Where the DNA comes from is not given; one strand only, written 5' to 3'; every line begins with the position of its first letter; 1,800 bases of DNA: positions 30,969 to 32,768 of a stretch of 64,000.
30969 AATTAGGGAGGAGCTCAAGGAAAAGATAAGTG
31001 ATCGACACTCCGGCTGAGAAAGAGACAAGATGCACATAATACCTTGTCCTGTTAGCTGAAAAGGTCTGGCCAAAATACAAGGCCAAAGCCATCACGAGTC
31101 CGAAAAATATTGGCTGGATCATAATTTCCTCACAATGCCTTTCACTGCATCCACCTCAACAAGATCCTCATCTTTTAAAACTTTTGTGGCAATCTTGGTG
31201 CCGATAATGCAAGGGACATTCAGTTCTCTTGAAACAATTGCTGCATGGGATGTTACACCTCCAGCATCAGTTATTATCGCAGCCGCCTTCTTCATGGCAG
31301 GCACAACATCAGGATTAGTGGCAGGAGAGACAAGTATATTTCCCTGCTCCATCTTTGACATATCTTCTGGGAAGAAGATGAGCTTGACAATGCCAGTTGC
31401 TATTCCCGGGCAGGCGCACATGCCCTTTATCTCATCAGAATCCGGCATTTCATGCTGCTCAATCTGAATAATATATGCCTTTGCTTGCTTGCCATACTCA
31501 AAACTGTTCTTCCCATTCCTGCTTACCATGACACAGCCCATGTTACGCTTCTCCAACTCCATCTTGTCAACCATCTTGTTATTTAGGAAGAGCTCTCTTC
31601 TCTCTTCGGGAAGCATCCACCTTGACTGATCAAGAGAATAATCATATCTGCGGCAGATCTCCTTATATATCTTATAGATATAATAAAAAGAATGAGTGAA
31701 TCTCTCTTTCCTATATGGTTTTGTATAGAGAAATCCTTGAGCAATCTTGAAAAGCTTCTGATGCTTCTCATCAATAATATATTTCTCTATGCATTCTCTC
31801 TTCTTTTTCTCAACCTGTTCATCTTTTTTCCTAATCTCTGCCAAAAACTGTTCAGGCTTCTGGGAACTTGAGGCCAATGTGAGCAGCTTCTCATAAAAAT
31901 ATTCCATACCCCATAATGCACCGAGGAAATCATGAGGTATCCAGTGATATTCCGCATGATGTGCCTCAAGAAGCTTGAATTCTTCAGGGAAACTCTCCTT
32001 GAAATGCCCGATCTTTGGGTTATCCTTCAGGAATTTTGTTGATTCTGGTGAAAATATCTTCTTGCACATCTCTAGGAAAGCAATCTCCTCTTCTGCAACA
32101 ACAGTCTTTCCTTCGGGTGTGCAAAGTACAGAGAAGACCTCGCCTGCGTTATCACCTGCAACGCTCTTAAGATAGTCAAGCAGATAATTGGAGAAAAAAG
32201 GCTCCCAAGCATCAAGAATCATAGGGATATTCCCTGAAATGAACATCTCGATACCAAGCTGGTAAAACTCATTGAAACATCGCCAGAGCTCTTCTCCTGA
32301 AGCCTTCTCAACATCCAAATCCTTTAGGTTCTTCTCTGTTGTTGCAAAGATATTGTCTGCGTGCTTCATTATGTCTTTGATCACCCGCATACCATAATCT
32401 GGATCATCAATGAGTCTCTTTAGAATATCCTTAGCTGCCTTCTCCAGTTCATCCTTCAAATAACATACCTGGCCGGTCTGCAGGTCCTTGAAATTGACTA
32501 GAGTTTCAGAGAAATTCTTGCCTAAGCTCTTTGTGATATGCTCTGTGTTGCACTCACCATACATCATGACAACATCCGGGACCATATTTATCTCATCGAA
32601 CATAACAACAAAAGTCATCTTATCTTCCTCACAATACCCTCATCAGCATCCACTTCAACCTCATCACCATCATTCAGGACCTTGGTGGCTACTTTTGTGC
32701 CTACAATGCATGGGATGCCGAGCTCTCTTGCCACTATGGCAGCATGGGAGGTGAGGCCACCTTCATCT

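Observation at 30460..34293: Four-gene ATGA-overlapped operon: metallophosphoesterase, two paralogous orphan phosphohistidine-swivel proteins, and a membrane protein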

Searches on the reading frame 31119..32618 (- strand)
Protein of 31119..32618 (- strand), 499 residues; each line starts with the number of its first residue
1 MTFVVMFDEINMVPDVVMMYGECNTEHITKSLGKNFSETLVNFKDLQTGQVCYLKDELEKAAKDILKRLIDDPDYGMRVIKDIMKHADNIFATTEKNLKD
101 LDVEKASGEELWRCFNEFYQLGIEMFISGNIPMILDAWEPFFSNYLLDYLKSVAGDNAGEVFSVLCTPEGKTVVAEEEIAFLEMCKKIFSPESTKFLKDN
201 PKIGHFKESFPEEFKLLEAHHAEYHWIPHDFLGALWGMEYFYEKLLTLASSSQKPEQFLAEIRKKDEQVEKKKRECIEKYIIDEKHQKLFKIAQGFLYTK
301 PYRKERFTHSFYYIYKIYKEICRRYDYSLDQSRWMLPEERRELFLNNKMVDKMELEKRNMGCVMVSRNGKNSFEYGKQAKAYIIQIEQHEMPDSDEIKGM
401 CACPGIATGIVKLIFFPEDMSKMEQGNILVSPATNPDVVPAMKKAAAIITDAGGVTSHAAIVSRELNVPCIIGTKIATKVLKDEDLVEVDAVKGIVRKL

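Call 3: search_protein_families(library=pfam, proteins=[window:31119-32618:-], max_evalue=1)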
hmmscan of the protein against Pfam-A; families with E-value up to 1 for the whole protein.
window:31119-32618:- (499 aa): 3 families
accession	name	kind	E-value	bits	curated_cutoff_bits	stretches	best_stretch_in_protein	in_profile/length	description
PF00391.29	PEP-utilizers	-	7e-25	86.9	23.1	1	424-494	2-72/72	PEP-utilising enzyme, mobile domain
PF02350.25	Epimerase_2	-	0.067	12.5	30.6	1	422-471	238-282/347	UDP-N-acetylglucosamine 2-epimerase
PF06760.16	DUF1221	-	0.38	10.7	25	0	297-346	128-178/215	Protein of unknown function (DUF1221)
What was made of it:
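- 31137..31349 (-): PEP-utilizer mobile (swivel) domain of SwvB, residues 424-494. The phospho-carrier His458 codon is at 31245-31247. PF00391 E 7e-25 (call 3).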

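Call 4: search_protein_families(library=ncbifam, proteins=[window:31119-32618:-], max_evalue=1)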
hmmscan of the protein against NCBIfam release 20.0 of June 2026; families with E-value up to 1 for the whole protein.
window:31119-32618:- (499 aa): 28 families (the best 25 are shown)
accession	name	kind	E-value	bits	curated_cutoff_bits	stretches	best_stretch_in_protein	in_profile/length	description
NF005057.0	PRK06464.1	equivalog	1.3e-36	126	598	1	395-497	356-461/798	phosphoenolpyruvate synthase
TIGR01418.1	PEP_synth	equivalog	2.5e-34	118.7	739.75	1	397-497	354-457/784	pyruvate, water dikinase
NF006153.0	PRK08296.1-5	subfamily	1.1e-27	96.7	578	1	393-498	500-605/608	hypothetical protein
NF006150.0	PRK08296.1-2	subfamily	9e-23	80.3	650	1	390-497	496-603/633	hypothetical protein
NF006152.0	PRK08296.1-4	equivalog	1.2e-21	76.8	723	1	391-496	499-605/609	hypothetical protein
NF006151.0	PRK08296.1-3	equivalog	2.2e-21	76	693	1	393-497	497-601/604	hypothetical protein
NF004531.0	PRK05878.1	equivalog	1.2e-20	73.6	456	1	397-497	354-455/534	pyruvate, phosphate dikinase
NF006149.0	PRK08296.1-1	equivalog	3.1e-19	68.8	730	1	390-497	458-565/568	hypothetical protein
NF004878.0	PRK06241.1-3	subfamily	3.8e-19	68.3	945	1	389-497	781-887/891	phosphoenolpyruvate synthase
NF004978.0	PRK06354.1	subfamily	1e-18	67.1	462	1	398-497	484-583/590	pyruvate kinase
NF052631.1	prodigiosin_PigC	equivalog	5.1e-18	64.4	1300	1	386-497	766-880/883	prodigiosin ligase PigC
NF004881.0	PRK06241.2-2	equivalog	7.2e-18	64.2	883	1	394-496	786-887/898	phosphoenolpyruvate synthase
NF004883.0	PRK06241.2-4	equivalog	1.1e-17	63.5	1063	1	381-499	797-913/928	phosphoenolpyruvate synthase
NF052632.1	undecylprod_RedH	equivalog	3.6e-17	61.6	1350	1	389-496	767-875/880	undecylprodigiosin ligase RedH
NF004520.0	PRK05865.1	equivalog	4.3e-17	61.3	1509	1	394-497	733-835/854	sugar epimerase family protein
NF041857.1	RIF_Ptrans_rph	equivalog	3.1e-12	45.7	999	1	390-497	757-862/864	rifamycin-inactivating phosphotransferase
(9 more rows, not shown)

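Call 6: search_solved_structures(query=window:31119-32618:-, max_evalue=1, show_alignments=2)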
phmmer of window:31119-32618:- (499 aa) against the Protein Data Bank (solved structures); distinct sequences matched with E-value up to 1: 33.
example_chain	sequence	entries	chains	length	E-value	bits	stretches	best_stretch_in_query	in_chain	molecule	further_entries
8a8e_A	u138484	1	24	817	3.6e-30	108.3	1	389-498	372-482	Phosphoenolpyruvate synthase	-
9dae_A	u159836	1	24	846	6.9e-25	90.8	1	397-496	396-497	Phosphoenolpyruvate synthase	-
2ols_A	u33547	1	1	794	8.7e-16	60.8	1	404-494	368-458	Phosphoenolpyruvate synthase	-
2e28_A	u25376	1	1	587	8e-15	57.6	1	418-496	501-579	Pyruvate kinase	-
5fbs_A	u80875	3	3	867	4.7e-12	48.5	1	391-497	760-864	Phosphoenolpyruvate synthase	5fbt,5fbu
5hv2_A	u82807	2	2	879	4.7e-12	48.5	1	391-497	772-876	Phosphoenolpyruvate synthase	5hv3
5hv1_A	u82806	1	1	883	4.8e-12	48.5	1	391-497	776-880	Phosphoenolpyruvate synthase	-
1zym_A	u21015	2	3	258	7.7e-09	37.9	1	419-494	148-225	ENZYME I | Phosphoenolpyruvate-protein phosphotransferase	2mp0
1eza_A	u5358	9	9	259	7.8e-09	37.9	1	419-494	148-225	ENZYME I | PHOSPHOTRANSFERASE SYSTEM, ENZYME I | PROTEIN (PHOSPHOTRANSFER SYSTEM, ENZYME I)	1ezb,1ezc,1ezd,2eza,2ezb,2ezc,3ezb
3eza_A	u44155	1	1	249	9.1e-09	37.7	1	419-494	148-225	PHOSPHOTRANSFERASE SYSTEM, ENZYME I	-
2kx9_A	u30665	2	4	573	3.5e-08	35.7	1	419-494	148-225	Phosphoenolpyruvate-protein phosphotransferase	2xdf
2hwg_A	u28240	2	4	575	3.5e-08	35.7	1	419-494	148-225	Phosphoenolpyruvate-protein phosphotransferase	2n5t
5woy_A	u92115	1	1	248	7.8e-08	34.6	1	419-496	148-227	Phosphoenolpyruvate-protein phosphotransferase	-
1vbg_A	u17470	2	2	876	1.8e-07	33.4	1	346-475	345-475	pyruvate,orthophosphate dikinase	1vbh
2l5h_A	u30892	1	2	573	4.6e-07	32.1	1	419-494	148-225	Phosphoenolpyruvate-protein phosphotransferase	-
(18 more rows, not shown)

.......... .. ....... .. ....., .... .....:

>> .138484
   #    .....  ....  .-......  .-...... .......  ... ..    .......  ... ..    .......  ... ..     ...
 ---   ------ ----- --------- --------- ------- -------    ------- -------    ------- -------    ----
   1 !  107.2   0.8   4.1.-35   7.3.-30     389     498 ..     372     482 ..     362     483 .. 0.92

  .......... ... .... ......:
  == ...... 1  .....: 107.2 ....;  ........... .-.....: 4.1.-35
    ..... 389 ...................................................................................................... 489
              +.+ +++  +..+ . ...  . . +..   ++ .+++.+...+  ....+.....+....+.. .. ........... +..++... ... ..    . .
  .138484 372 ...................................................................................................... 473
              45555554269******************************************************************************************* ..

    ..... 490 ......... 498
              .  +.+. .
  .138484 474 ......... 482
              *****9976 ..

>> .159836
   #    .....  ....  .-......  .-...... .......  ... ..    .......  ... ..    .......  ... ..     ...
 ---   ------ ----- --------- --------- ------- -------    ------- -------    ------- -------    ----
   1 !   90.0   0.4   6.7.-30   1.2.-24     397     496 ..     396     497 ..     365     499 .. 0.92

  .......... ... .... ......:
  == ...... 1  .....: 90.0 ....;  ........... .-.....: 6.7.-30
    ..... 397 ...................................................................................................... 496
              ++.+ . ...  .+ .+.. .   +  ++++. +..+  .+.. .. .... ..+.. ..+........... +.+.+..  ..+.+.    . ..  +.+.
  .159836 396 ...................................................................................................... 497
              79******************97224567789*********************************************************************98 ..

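Call 8: find_homologous_proteins(query=window:31119-32618:-)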
Query window:31119-32618:- (499 aa): 5547 proteins with E <= 0.001 among 8000 candidates; the best 120 are listed.
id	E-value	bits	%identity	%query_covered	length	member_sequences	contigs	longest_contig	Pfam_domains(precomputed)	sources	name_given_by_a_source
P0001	1.7e-286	969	100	85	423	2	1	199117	PF00391.30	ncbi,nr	ncbi:hypothetical protein JW968_00790 [Candidatus Woesearchaeota archaeon]|nr:hypothetical protein [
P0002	3.9e-202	690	60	100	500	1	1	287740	PF00391.30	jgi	jgi:phosphohistidine swiveling domain-containing protein/methionine salvage enolase-phosphatase E1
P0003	1.8e-174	599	54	100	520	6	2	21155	PF00391.30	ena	-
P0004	1.9e-171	589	52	99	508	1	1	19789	PF00391.30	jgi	jgi:phosphohistidine swiveling domain-containing protein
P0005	4.8e-144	499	46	99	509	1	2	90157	PF00391.30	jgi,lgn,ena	jgi:phosphohistidine swiveling domain-containing protein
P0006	1.2e-101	359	38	100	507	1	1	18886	PF00391.30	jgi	jgi:phosphohistidine swiveling domain-containing protein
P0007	2.3e-95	338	37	99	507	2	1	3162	PF00391.30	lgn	-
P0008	2.7e-91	325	38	100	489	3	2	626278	PF00391.30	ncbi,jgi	jgi:phosphohistidine swiveling domain-containing protein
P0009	5.4e-90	320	35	97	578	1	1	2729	PF00391.30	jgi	-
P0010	1.3e-81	293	35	98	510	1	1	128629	PF00391.30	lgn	-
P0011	5.2e-81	291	38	91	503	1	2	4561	PF00391.30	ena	-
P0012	2.1e-80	289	28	98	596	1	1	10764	PF00391.30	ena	-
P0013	4.8e-80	288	35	95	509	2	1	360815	PF00391.30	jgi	jgi:phosphohistidine swiveling domain-containing protein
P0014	7.5e-80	287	36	98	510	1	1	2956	PF00391.30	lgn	-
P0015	2.2e-79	285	34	94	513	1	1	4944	PF00391.30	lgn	-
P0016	6.0e-79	284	32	89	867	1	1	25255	PF00391.30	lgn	-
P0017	6.6e-79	284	34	93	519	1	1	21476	PF00391.30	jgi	jgi:phosphoenolpyruvate synthase/pyruvate phosphate dikinase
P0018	9.1e-79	283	36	91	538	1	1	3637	PF00391.30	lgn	-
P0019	1.2e-78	283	29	91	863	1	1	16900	PF00391.30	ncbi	-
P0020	2.2e-78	282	35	90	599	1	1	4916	PF00391.30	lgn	-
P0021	8.7e-78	280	36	95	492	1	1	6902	PF00391.30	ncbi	ncbi:MAG: PEP-utilizing enzyme [Candidatus Micrarchaeota archaeon]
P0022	1.4e-77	280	36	95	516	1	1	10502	PF00391.30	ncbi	-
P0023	1.4e-77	280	37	93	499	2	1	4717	PF00391.30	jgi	-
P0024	6.5e-77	277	37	88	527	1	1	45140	PF00391.30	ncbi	-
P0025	1.0e-76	277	35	96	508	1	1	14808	PF00391.30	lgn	-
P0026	2.4e-76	275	35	90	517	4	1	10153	PF00391.30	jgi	-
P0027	5.2e-76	274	35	90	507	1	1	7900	PF00391.30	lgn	-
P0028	5.8e-76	274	33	89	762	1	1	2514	PF00391.30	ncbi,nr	ncbi:MAG: PEP-utilizing enzyme, partial [bacterium]|nr:PEP-utilizing enzyme [bacterium]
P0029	8.1e-76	274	37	89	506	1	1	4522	PF00391.30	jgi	-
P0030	8.4e-76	274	34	97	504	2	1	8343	PF00391.30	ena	-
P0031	2.3e-75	272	38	95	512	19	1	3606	PF00391.30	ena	-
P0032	3.1e-75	272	34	96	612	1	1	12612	PF00391.30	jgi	-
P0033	8.7e-75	270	35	100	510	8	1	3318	PF00391.30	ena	-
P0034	1.1e-74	270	35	95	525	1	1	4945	PF00391.30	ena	-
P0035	1.1e-74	270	36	90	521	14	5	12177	PF00391.30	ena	-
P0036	1.1e-74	270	34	95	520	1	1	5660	PF00391.30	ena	-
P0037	1.2e-74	270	35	95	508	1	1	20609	PF00391.30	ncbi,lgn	-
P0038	2.2e-74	269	34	92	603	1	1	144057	PF00391.30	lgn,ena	-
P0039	2.6e-74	269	35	90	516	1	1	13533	PF00391.30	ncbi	-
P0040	3.3e-74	268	35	89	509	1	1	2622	PF00391.30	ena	-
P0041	4.1e-74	268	33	64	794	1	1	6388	PF00391.30,PF02350.26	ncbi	-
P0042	4.7e-74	268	34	99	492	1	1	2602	PF00391.30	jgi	-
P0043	5.3e-74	268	34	98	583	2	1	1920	PF00391.30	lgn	-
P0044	5.9e-74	268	35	95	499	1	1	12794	PF00391.30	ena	-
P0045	8.1e-74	267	34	93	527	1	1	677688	PF00391.30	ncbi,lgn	-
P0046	9.8e-74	267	30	98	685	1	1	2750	PF00391.30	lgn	-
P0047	9.9e-74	267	36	88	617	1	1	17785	PF13744.13,PF12844.14,PF00391.30,PF01381.29,PF13560.13,PF13443.13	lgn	-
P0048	1.0e-73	267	37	91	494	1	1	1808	PF00391.30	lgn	-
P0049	1.0e-73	267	36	90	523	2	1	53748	PF00391.30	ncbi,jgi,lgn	-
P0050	1.1e-73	267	34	90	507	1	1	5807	PF00391.30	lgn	-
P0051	1.1e-73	267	33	55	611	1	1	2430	PF00391.30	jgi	jgi:phosphoenolpyruvate synthase/pyruvate phosphate dikinase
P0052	1.3e-73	266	34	91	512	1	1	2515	PF00391.30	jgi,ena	-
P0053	1.6e-73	266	34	94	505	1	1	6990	PF00391.30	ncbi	-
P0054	1.7e-73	266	35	95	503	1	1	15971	PF00391.30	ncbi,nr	ncbi:MAG: PEP-utilizing enzyme [Candidatus Micrarchaeota archaeon]|nr:PEP-utilizing enzyme [Candidat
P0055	1.9e-73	266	36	87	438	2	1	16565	PF00391.30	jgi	-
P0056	2.9e-73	265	38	93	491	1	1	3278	PF00391.30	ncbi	ncbi:MAG: PEP-utilizing enzyme [Candidatus Micrarchaeota archaeon]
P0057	3.2e-73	265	34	98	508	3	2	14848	PF00391.30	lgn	-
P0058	3.8e-73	265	35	89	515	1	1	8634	PF00391.30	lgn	-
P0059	3.9e-73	265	35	91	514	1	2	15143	PF00391.30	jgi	-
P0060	3.9e-73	265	35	90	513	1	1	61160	PF00391.30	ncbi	ncbi:MAG: PEP-utilizing enzyme [archaeon]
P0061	5.5e-73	264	36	90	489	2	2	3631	PF00391.30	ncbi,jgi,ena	-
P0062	5.8e-73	264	35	94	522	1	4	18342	PF00391.30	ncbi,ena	-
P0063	5.8e-73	264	35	95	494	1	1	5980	PF00391.30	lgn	-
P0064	6.0e-73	264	36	88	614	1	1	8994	PF00391.30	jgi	jgi:phosphohistidine swiveling domain-containing protein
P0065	7.9e-73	264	35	96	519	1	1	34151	PF00391.30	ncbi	-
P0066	9.0e-73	264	32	98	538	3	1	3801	PF00391.30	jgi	jgi:phosphohistidine swiveling domain-containing protein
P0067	9.1e-73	264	36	90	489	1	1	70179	PF00391.30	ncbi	-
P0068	9.3e-73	264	34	88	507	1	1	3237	PF00391.30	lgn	-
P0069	9.8e-73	264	36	96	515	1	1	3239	PF00391.30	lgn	-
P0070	1.5e-72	263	35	94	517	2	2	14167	PF00391.30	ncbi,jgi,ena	-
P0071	2.1e-72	262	37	90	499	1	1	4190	PF00391.30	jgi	jgi:phosphohistidine swiveling domain-containing protein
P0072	2.4e-72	262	34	90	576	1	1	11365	PF00391.30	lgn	-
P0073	2.5e-72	262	32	98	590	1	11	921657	PF00391.30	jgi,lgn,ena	jgi:phosphohistidine swiveling domain-containing protein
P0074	2.8e-72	262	35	89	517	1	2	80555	PF00391.30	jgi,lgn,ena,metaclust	metaclust:\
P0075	3.4e-72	262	34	94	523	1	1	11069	PF00391.30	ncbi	ncbi:MAG: PEP-utilizing enzyme [Candidatus Micrarchaeota archaeon]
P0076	4.0e-72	262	35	89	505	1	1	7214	PF00391.30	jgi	-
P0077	7.4e-72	261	35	95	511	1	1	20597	PF00391.30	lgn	-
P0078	7.8e-72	261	34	98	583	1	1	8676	PF00391.30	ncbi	-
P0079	8.1e-72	261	33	97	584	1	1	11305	PF00391.30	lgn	-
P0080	1.2e-71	260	35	90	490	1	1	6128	PF00391.30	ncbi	-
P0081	1.2e-71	260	33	98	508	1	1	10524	PF00391.30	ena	-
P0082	1.3e-71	260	35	95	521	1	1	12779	PF00391.30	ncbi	-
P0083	1.6e-71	260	30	89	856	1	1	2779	PF00391.30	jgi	jgi:phosphoenolpyruvate synthase/pyruvate phosphate dikinase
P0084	1.7e-71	259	35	90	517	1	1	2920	PF00391.30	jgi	-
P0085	2.0e-71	259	36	95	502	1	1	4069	PF00391.30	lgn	-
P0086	2.6e-71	259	36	87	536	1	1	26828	PF00391.30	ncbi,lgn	-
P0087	3.1e-71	259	34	95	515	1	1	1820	PF00391.30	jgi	-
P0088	3.2e-71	259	34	95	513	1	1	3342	PF00391.30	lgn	-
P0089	4.0e-71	258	35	94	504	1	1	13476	PF00391.30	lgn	-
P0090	4.1e-71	258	35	90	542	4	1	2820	PF00391.30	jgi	-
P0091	4.7e-71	258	32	98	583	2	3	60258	PF00391.30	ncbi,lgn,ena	ncbi:MAG: PEP-utilizing enzyme [Nanoarchaeota archaeon]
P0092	5.7e-71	258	35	87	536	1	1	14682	PF00391.30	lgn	-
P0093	6.5e-71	258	38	87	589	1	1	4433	PF00391.30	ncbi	-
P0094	6.7e-71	258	34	98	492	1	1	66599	PF00391.30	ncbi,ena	-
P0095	7.1e-71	257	33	98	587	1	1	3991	PF00391.30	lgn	-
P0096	7.7e-71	257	35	94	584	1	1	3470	PF00391.30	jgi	-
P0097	8.5e-71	257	33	94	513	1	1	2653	PF00391.30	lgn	-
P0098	9.4e-71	257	34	94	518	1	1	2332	PF00391.30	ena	-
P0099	9.9e-71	257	36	92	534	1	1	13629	PF00391.30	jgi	-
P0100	1.1e-70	257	35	91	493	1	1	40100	PF00391.30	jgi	jgi:phosphohistidine swiveling domain-containing protein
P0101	2.0e-70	256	35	93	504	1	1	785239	PF00391.30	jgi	jgi:phosphohistidine swiveling domain-containing protein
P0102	2.1e-70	256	33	88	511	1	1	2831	PF00391.30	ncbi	-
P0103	2.6e-70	256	31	98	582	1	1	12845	PF00391.30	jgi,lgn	-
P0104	3.0e-70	255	34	95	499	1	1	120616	PF00391.30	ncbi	ncbi:MAG: PEP-utilizing enzyme [bacterium]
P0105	3.2e-70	255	33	89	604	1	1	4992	PF00391.30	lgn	-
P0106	3.2e-70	255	32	98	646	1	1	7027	PF12844.14,PF00391.30,PF01381.29,PF13560.13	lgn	-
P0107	3.4e-70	255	34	87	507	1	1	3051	PF00391.30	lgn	-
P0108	3.5e-70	255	38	47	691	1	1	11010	PF00391.30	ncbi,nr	ncbi:hypothetical protein HY491_03570 [Candidatus Woesearchaeota archaeon]|nr:hypothetical protein [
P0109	3.6e-70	255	34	97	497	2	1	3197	PF00391.30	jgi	-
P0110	3.7e-70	255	33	89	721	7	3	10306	PF13419.13,PF00702.33,PF00391.30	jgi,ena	-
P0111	5.5e-70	254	35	95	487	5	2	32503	PF00391.30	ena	-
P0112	6.0e-70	254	33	98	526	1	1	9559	PF00391.30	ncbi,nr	ncbi:MAG: PEP-utilizing enzyme, partial [Nanoarchaeota archaeon]|nr:PEP-utilizing enzyme [Nanoarchae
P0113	7.4e-70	254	33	94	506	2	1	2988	PF00391.30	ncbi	-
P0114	8.0e-70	254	37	69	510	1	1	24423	PF00391.30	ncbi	ncbi:MAG: PEP-utilizing enzyme [Candidatus Diapherotrites archaeon]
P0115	9.5e-70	254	32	98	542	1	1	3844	PF00391.30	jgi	-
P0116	1.0e-69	254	35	88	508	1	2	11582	PF00391.30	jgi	-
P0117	1.5e-69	253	35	88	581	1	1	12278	PF00391.30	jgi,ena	-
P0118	1.6e-69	253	34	89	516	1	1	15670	PF00391.30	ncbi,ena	-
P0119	2.0e-69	253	33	95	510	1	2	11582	PF00391.30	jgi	-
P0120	2.2e-69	252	34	98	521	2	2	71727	PF00391.30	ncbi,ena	-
